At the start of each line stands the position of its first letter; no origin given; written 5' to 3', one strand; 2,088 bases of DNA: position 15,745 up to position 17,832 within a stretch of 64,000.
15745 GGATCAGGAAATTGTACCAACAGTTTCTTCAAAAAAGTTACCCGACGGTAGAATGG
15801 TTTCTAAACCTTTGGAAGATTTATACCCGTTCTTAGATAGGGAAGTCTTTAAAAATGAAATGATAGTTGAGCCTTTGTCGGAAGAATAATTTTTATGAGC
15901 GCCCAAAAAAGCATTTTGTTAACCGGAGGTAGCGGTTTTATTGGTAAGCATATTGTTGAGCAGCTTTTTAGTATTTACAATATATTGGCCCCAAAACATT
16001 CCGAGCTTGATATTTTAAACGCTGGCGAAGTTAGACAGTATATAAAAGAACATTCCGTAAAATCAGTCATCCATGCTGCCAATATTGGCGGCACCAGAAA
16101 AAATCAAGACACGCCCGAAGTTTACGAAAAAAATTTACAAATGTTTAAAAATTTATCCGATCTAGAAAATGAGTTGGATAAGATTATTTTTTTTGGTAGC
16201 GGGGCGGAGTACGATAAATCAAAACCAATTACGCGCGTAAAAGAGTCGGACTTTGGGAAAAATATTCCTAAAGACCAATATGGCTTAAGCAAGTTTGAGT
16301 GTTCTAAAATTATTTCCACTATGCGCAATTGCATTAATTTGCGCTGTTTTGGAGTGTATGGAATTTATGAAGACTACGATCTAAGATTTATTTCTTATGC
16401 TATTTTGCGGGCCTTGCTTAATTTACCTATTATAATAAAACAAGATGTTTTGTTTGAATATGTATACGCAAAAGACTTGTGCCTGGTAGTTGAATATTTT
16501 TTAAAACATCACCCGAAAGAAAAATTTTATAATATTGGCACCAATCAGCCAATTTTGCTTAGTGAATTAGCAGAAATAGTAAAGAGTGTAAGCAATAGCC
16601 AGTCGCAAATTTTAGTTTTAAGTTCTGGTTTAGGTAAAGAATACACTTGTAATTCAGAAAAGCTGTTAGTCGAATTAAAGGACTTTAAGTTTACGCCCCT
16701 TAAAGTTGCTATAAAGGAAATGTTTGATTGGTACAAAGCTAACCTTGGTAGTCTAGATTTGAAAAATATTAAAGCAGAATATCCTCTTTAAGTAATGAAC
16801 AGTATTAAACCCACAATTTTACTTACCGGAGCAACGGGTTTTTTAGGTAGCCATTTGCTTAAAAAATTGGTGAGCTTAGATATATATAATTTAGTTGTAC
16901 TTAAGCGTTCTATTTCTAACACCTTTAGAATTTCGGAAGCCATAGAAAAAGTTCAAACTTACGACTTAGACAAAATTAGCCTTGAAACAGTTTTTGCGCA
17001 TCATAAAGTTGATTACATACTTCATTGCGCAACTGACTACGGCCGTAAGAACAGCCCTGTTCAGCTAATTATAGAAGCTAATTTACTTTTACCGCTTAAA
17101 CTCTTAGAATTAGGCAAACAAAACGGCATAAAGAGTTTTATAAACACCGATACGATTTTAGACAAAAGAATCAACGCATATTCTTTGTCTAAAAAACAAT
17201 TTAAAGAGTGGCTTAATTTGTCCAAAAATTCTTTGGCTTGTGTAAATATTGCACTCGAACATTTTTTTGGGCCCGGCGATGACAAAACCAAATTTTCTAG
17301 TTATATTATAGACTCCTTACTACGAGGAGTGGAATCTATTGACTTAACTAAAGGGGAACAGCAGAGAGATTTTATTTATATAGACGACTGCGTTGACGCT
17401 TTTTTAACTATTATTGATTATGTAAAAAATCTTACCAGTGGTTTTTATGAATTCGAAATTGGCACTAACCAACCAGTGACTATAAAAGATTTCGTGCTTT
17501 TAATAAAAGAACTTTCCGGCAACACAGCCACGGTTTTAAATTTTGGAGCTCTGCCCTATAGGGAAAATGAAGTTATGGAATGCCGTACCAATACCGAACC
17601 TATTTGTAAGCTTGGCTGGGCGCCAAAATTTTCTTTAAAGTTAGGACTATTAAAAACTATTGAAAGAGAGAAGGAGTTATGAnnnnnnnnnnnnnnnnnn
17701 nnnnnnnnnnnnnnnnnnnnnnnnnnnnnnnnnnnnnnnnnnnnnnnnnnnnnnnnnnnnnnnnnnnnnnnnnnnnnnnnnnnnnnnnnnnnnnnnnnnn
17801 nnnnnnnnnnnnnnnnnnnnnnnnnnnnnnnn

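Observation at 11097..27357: Non-canonical CDP-deoxy/branched-chain sugar pathway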

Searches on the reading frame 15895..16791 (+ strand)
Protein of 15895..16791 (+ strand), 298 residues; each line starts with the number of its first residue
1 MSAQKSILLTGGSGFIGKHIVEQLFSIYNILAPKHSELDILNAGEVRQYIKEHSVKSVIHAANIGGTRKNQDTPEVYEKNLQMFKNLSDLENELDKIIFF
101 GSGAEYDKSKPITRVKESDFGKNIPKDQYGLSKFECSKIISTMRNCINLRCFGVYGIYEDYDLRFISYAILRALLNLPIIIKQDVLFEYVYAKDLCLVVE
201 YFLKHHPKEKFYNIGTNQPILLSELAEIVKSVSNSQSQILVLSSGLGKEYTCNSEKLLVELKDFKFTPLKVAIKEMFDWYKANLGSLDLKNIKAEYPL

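Call 4: search_protein_families(library=pfam, proteins=[window:15895-16791:+])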
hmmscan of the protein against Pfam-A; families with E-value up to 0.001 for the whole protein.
window:15895-16791:+ (298 aa): 4 families
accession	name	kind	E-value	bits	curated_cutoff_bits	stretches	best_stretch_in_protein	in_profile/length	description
PF01370.27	Epimerase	-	1.4e-28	100.3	20.9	1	7-215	1-240/240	NAD dependent epimerase/dehydratase family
PF01073.25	3Beta_HSD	-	7.3e-09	35.5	22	1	37-195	51-221/280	3-beta hydroxysteroid dehydrogenase/isomerase family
PF04321.23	RmlD_sub_bind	-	1.3e-08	34.8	27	1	6-159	2-156/287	RmlD substrate binding domain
PF16363.11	GDP_Man_Dehyd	-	6.8e-08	32.8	27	1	37-229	58-262/332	GDP-mannose 4,6 dehydratase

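Call 6: search_protein_families(library=ncbifam, proteins=[window:15895-16791:+])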
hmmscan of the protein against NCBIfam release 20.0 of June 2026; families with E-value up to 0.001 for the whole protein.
window:15895-16791:+ (298 aa): 7 families
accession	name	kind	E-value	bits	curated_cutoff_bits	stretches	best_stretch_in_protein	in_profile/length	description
TIGR02197.1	heptose_epim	equivalog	2.9e-17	62.8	274.6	1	7-282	1-315/316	ADP-glyceromanno-heptose 6-epimerase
NF047922.1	GDPFucSynFcl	equivalog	1.5e-14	54.2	500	1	4-243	2-263/308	GDP-L-fucose synthase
TIGR01179.1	galE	equivalog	6.1e-14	51.6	262.3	1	36-163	52-185/332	UDP-glucose 4-epimerase GalE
TIGR01181.1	dTDP_gluc_dehyt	equivalog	4.7e-12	45.6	365.1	1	39-283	58-314/321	dTDP-glucose 4,6-dehydratase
TIGR01214.1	rmlD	equivalog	4.3e-07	29.3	224.05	1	7-227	2-220/285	dTDP-4-dehydrorhamnose reductase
NF007956.0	PRK10675.1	subfamily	3e-06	26.6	394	0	33-144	52-164/338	UDP-glucose 4-epimerase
NF007490.0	PRK10084.1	subfamily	0.00012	21.2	649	0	147-284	190-338/361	dTDP-glucose 4,6-dehydratase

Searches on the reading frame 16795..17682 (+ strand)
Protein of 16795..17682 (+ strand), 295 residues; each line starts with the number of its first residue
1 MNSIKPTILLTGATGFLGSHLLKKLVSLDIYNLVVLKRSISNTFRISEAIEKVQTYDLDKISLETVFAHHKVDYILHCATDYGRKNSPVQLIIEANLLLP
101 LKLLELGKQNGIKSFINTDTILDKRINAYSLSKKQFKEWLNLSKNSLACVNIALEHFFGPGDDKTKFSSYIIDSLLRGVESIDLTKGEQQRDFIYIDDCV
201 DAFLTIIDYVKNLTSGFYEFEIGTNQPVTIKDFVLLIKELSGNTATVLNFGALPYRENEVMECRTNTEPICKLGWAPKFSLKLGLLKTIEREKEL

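Call 4: search_protein_families(library=pfam, proteins=[window:16795-17682:+])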
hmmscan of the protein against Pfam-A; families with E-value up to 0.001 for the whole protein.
window:16795-17682:+ (295 aa): 5 families
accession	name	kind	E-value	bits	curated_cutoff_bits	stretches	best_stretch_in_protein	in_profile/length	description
PF01370.27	Epimerase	-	1.3e-29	103.7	20.9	1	8-213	1-231/240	NAD dependent epimerase/dehydratase family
PF16363.11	GDP_Man_Dehyd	-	2.5e-11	44.1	27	1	9-113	1-119/332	GDP-mannose 4,6 dehydratase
PF07993.18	NAD_binding_4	-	6.5e-08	32.5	20.1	1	10-58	1-54/258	Male sterility protein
PF02719.21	Polysacc_synt_2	-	3.2e-07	30.3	20.2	1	8-132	1-141/293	Polysaccharide biosynthesis protein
PF01073.25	3Beta_HSD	-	9.9e-06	25.2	22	1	10-120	2-116/280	3-beta hydroxysteroid dehydrogenase/isomerase family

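Call 6: search_protein_families(library=ncbifam, proteins=[window:16795-17682:+])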
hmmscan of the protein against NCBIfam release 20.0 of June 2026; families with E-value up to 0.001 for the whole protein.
window:16795-17682:+ (295 aa): 17 families
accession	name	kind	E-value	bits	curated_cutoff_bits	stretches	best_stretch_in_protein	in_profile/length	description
TIGR02197.1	heptose_epim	equivalog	3.4e-15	56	274.6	1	8-256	1-274/316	ADP-glyceromanno-heptose 6-epimerase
TIGR01179.1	galE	equivalog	2.2e-14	53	262.3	2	8-118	2-119/332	UDP-glucose 4-epimerase GalE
TIGR04180.1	EDH_00030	hypoth_equivalog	2.9e-11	43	475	1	158-278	176-295/297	NAD-dependent 4,6-dehydratase LegB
NF047922.1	GDPFucSynFcl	equivalog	1.8e-09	37.5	500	1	158-288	165-297/308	GDP-L-fucose synthase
TIGR01181.1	dTDP_gluc_dehyt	equivalog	3.4e-09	36.2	365.1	1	166-290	190-309/321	dTDP-glucose 4,6-dehydratase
TIGR03466.1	HpnA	hypoth_equivalog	6.6e-08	31.8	367.65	1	8-120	3-113/327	hopanoid-associated sugar epimerase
TIGR01746.1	Thioester-redct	subfamily_domain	2.5e-07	30.3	213.35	1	7-61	1-59/371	thioester reductase domain-containing protein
NF042422.1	oxyalk_red_OleD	equivalog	1.5e-06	27.9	580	0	8-120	3-110/329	2-alkyl-3-oxoalkanoate reductase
NF008872.0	PRK11908.1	equivalog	2.9e-06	26.6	294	0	162-224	192-253/349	bifunctional UDP-4-keto-pentose/UDP-xylose synthase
NF007582.0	PRK10217.1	equivalog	1.2e-05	24.6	698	0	7-105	3-110/355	dTDP-glucose 4,6-dehydratase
NF007490.0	PRK10084.1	subfamily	2.9e-05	23.2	649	0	8-106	3-110/361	dTDP-glucose 4,6-dehydratase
TIGR01777.1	yfcH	hypoth_equivalog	0.00023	20.8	207.35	0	8-53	1-46/292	TIGR01777 family oxidoreductase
NF008360.0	PRK11150.1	equivalog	0.00023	20.5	452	0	115-224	127-239/310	ADP-glyceromanno-heptose 6-epimerase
NF047837.1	UDPAcbARedWbcJ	equivalog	0.00025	20.1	500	0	8-209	3-186/372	UDP-2-acetamido-2,6-beta-L-arabino-hexul-4-ose reductase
NF042423.1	oxyalk_red_Shew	equivalog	0.0003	20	580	0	7-120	10-118/331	2-alkyl-3-oxoalkanoate reductase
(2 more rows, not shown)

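Call 58: search_solved_structures(query=window:16795-17682:+, max_evalue=1e-8)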
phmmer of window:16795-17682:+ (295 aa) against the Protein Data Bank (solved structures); distinct sequences matched with E-value up to 1e-8: 8.
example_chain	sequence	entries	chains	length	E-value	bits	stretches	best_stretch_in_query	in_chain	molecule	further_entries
4zrm_A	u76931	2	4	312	4.6e-19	72.1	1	7-291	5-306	UDP-glucose 4-epimerase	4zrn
5u4q_A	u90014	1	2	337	4.4e-12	49.2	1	8-290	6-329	dTDP-glucose 4,6-dehydratase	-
6zl6_A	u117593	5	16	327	3.3e-11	46.3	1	8-284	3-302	Epimerase domain-containing protein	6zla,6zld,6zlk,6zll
6zlj_A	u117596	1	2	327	5.3e-11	45.7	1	8-284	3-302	Epimerase domain-containing protein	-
7ys8_A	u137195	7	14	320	4.1e-10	42.7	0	130-290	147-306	UDP-glucose 4-epimerase | UDP-glucose 4-epimerase along with EC 5.1.3.2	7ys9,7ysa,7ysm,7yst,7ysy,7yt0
6bwl_A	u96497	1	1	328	7.3e-10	41.9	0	8-293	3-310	Pal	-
2p5u_A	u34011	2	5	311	2.5e-09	40.2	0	8-120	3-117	UDP-glucose 4-epimerase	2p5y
3ehe_A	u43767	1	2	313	7.5e-09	38.6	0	174-282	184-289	UDP-glucose 4-epimerase (GalE-1)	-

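Call 85: find_homologous_proteins(query=window:16795-17679:+, max_evalue=1e-10)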
Query window:16795-17679:+ (295 aa): 5112 proteins with E <= 1e-10 among 7337 candidates; the best 120 are listed.
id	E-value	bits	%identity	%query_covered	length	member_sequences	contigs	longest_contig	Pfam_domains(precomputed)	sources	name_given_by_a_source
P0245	5.2e-191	651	100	100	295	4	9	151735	PF16363.12,PF02719.22,PF01073.26,PF07993.19,PF01370.28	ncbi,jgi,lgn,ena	jgi:nucleoside-diphosphate-sugar epimerase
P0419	6.5e-132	457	71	97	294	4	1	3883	PF16363.12,PF02719.22,PF07993.19,PF01370.28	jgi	jgi:nucleoside-diphosphate-sugar epimerase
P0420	3.1e-125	435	65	100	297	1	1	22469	PF16363.12,PF02719.22,PF07993.19,PF01370.28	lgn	-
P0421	1.3e-119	417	65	98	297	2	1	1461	PF04321.24,PF16363.12,PF02719.22,PF07993.19,PF01370.28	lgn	-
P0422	5.5e-118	412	63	99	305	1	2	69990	PF16363.12,PF02719.22,PF01370.28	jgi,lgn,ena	jgi:nucleoside-diphosphate-sugar epimerase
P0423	4.6e-117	408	65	97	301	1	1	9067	PF16363.12,PF02719.22,PF01073.26,PF01370.28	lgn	-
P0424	8.6e-117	408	63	99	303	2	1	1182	PF16363.12,PF07993.19,PF01370.28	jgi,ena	-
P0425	2.4e-116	406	61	99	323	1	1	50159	PF16363.12,PF02719.22,PF01073.26,PF01370.28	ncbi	-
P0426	2.7e-116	406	63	98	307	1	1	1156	PF16363.12,PF02719.22,PF01370.28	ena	-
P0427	8.1e-116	404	64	97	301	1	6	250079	PF16363.12,PF02719.22,PF01073.26,PF01370.28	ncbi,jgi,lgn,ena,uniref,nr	ncbi:MAG: epimerase [Candidatus Magasanikbacteria bacterium CG10_big_fil_rev_8_21_14_0_10_36_32]|uni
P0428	3.2e-115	402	63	97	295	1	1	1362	PF04321.24,PF16363.12,PF02719.22,PF01073.26,PF01370.28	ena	-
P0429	6.0e-115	402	63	97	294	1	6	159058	PF16363.12,PF02719.22,PF01073.26,PF01370.28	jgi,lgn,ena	jgi:nucleoside-diphosphate-sugar epimerase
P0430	1.2e-113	397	61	98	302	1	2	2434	PF16363.12,PF02719.22,PF01370.28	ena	-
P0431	3.6e-113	396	63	97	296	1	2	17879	PF16363.12,PF02719.22,PF01073.26,PF01370.28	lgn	-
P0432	4.0e-113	396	60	97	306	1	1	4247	PF16363.12,PF02719.22,PF01073.26,PF01370.28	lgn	-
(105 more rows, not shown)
